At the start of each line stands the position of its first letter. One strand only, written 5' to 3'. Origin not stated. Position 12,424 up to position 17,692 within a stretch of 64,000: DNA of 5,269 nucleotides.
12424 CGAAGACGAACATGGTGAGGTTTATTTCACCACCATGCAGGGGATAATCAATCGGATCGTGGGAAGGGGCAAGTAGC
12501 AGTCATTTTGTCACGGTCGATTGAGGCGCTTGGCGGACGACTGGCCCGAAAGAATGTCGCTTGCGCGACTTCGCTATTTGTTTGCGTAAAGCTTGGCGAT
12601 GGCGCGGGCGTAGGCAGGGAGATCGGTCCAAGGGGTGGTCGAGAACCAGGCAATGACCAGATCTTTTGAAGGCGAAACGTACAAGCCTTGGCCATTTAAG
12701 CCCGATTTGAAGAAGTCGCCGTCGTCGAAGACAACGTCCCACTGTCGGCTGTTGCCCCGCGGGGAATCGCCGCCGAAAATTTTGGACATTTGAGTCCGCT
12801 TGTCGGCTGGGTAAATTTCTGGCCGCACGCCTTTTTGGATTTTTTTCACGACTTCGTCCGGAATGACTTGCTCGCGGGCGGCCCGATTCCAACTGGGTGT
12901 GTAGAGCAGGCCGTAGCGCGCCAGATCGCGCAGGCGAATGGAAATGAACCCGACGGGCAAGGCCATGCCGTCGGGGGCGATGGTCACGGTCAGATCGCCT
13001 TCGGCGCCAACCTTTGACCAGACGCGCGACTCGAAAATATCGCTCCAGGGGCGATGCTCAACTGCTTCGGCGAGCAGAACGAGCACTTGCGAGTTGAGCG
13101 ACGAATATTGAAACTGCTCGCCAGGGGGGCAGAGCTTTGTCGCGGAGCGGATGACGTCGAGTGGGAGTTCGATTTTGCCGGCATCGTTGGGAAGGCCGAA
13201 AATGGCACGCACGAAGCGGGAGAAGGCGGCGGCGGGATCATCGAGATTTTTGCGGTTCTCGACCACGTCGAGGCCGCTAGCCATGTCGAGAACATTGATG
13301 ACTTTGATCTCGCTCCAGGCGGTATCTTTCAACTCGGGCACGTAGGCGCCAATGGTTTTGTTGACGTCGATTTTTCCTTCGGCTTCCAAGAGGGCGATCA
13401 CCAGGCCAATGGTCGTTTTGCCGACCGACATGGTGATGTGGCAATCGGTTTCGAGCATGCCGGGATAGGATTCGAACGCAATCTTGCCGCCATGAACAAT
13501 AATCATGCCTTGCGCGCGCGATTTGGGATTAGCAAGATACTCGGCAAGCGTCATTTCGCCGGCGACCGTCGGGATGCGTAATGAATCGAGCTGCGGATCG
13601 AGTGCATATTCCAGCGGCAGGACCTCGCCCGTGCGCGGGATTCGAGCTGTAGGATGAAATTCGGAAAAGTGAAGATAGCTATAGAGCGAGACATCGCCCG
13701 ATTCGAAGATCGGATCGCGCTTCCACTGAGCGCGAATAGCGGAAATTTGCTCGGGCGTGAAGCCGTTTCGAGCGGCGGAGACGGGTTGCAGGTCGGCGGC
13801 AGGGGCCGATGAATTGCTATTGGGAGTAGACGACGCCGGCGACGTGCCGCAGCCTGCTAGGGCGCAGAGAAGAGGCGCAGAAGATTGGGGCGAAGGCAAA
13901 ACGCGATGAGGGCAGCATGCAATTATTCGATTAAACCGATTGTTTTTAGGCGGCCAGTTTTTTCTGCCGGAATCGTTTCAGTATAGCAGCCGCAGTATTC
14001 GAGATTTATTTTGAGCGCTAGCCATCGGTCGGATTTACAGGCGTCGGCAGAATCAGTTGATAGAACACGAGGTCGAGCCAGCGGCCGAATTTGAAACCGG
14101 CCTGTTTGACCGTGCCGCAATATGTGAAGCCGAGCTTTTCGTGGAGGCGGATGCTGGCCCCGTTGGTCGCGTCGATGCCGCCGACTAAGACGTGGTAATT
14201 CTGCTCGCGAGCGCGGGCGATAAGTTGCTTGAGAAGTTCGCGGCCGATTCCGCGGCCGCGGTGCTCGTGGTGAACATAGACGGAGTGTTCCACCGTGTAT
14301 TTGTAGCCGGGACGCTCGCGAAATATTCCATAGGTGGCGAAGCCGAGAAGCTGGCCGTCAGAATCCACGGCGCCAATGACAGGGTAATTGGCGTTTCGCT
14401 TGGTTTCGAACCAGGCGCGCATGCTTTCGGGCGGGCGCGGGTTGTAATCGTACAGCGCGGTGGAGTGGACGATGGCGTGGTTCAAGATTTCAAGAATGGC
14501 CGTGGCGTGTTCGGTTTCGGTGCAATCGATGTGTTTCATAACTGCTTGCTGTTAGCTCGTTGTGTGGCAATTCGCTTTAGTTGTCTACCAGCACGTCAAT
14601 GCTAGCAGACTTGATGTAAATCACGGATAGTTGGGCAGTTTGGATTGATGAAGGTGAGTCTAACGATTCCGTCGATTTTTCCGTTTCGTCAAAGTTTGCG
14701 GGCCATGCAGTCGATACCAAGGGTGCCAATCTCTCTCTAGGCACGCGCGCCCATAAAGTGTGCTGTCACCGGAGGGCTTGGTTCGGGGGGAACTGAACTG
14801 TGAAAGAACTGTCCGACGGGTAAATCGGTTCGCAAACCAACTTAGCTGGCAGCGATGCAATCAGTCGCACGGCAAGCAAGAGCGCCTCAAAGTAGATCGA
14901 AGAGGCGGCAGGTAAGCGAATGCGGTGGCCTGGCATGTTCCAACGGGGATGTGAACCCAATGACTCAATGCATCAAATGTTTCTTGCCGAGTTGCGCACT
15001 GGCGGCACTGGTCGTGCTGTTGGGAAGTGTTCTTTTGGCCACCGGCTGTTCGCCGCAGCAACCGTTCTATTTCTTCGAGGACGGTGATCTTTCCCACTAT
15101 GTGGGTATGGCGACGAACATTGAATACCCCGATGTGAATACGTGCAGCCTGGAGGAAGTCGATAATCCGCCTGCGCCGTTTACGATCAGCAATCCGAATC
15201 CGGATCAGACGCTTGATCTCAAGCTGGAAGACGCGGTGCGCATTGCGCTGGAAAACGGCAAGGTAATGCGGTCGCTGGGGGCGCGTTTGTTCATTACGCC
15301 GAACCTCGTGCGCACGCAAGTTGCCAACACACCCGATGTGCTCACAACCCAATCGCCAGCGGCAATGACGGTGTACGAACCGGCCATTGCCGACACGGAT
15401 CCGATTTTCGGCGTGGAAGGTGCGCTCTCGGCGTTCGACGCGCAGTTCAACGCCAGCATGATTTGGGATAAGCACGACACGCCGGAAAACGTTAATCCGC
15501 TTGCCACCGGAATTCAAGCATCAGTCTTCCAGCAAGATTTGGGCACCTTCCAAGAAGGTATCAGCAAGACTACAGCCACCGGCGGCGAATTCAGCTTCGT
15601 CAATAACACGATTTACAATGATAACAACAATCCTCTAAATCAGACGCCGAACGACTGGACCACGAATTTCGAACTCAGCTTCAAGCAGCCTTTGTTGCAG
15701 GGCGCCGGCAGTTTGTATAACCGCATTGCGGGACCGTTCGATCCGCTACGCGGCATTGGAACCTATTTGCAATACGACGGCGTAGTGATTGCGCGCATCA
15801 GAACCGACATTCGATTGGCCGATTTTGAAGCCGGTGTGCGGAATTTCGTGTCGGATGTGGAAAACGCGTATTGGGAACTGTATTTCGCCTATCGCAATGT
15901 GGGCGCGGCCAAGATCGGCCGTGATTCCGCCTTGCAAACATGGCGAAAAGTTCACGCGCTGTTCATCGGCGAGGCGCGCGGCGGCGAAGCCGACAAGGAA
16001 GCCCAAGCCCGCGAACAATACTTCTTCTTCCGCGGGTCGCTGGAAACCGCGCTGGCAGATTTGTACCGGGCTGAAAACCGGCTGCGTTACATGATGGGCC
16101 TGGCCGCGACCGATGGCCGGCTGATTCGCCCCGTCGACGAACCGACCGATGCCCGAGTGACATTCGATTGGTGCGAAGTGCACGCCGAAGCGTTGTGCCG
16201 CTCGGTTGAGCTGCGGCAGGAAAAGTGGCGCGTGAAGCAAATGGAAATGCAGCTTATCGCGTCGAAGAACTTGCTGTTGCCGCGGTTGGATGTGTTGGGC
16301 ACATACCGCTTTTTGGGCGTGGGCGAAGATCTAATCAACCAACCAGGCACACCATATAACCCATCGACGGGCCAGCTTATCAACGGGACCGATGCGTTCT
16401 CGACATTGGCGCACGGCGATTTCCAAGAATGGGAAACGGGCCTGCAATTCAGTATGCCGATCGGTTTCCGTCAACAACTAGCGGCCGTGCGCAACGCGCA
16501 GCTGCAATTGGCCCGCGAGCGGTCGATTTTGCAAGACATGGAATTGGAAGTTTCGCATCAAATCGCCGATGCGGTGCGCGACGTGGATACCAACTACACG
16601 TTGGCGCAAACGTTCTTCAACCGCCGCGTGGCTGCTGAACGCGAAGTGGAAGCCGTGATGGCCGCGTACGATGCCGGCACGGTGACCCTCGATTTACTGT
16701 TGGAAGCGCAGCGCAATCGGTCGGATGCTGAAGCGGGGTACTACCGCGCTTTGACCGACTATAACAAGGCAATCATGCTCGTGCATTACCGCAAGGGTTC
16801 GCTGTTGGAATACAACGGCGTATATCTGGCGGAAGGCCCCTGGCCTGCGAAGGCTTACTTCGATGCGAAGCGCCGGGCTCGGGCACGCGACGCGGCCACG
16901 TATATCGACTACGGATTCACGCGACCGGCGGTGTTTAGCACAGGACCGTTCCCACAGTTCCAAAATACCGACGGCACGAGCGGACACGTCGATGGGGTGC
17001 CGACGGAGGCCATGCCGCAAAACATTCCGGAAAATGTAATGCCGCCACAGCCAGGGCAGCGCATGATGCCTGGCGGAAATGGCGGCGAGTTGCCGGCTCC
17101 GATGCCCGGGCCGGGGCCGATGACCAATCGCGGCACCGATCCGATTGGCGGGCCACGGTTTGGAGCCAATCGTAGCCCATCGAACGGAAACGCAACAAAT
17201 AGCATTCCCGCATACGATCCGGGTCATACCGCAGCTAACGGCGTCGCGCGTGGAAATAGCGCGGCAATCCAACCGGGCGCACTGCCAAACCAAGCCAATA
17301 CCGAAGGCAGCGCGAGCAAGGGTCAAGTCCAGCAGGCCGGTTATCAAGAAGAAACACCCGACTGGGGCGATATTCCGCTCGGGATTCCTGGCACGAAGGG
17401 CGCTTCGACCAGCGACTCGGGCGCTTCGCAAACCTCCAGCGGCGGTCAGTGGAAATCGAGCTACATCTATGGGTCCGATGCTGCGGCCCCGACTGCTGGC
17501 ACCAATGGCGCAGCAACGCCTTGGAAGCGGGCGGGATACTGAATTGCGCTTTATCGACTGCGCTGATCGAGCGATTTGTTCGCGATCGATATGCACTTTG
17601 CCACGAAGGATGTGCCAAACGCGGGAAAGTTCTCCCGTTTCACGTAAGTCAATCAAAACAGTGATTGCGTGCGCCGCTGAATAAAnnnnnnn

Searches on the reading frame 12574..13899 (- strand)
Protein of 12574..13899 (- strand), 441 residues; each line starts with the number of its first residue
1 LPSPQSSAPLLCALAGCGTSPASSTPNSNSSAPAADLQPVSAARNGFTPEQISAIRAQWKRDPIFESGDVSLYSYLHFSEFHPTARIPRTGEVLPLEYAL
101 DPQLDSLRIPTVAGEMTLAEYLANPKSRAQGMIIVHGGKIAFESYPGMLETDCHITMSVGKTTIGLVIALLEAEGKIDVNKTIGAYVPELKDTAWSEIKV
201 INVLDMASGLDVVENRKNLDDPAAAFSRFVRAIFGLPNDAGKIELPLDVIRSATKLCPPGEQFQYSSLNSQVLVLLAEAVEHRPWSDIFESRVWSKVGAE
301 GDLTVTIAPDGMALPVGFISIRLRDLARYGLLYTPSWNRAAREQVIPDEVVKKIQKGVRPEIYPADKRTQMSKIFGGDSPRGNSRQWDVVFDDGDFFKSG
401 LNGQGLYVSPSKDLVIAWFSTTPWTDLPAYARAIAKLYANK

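Call 53: search_protein_families(library=pfam, proteins=[window:12574-13899:-], max_evalue=0.0001)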
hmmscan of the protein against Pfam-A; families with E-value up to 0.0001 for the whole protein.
window:12574-13899:- (441 aa): 1 family
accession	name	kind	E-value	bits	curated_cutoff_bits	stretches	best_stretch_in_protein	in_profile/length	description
PF00144.29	Beta-lactamase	-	3.8e-23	82.6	27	1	132-427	19-317/329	Beta-lactamase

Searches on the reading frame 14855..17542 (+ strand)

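Call 53: search_protein_families(library=pfam, proteins=[window:14855-17542:+], max_evalue=0.0001)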
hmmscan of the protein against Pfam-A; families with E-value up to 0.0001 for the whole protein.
window:14855-17542:+ (895 aa): 1 family
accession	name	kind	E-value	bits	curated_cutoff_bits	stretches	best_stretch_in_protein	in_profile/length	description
PF02321.23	OEP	-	1.3e-21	77.7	22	1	444-640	6-179/187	Outer membrane efflux protein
